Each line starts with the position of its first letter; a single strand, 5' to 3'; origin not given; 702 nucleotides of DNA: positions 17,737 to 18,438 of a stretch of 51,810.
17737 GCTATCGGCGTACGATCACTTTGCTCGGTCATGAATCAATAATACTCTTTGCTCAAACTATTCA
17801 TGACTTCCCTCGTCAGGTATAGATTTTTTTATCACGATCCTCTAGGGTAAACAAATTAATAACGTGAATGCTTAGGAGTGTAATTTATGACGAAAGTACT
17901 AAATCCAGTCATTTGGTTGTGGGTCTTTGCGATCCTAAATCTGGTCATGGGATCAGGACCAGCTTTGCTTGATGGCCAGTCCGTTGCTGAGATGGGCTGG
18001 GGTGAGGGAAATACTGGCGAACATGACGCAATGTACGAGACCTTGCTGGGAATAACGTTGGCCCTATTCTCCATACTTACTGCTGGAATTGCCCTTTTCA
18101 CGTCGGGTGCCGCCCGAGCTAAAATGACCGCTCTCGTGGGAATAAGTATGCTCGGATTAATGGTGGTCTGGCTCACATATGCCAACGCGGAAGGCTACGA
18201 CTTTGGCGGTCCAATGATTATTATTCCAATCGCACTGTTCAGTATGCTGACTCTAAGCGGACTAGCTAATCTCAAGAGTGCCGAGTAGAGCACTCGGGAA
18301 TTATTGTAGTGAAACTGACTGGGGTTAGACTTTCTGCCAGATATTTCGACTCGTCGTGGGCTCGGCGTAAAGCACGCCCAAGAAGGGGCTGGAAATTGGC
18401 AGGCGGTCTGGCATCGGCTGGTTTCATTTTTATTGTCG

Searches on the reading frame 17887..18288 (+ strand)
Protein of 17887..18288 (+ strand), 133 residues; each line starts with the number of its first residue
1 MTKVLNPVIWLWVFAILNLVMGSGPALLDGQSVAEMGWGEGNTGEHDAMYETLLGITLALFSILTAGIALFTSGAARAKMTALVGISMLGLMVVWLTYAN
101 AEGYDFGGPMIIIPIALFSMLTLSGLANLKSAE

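Call 76: search_protein_families(library=pfam, alignment_id=A7, max_evalue=0.00001)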
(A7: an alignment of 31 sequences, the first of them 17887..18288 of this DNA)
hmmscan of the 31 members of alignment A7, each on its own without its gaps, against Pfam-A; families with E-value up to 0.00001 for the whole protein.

A. member 1, window:17887-18288:+ (133 aa): 0 families

B. families by the number of members that match (of 31 scanned): 35 families (the first 25 are shown)
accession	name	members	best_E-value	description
PF02515.22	CoA_transf_3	4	1.9e-91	CoA-transferase family III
PF00378.25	ECH_1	3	4.7e-50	Enoyl-CoA hydratase/isomerase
PF16113.10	ECH_2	3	8.9e-25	Enoyl-CoA hydratase/isomerase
PF01012.27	ETF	2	3.1e-27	Electron transfer flavoprotein domain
PF02867.20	Ribonuc_red_lgC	1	1.2e-117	Ribonucleotide reductase, barrel domain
PF03883.20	H2O2_YaaD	1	9.7e-87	Peroxide stress protein YaaA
PF01039.27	Carboxyl_trans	1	5.6e-72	Carboxyl transferase domain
PF00118.29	Cpn60_TCP1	1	1.8e-68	TCP-1/cpn60 chaperonin family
PF00884.28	Sulfatase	1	4.1e-64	Sulfatase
PF00557.29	Peptidase_M24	1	2.9e-60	Metallopeptidase family M24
PF02786.22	CPSase_L_D2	1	4.2e-56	Carbamoyl-phosphate synthase L chain, ATP binding domain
PF03060.21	NMO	1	1.6e-44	Nitronate monooxygenase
PF00106.31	adh_short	1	1.8e-43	short chain dehydrogenase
PF00289.28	Biotin_carb_N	1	1.9e-40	Biotin carboxylase, N-terminal domain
PF13561.12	adh_short_C2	1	6.2e-36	Enoyl-(Acyl carrier protein) reductase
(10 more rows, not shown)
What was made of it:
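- The window also holds a dienelactone hydrolase and several CoA-transferases (call 76).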
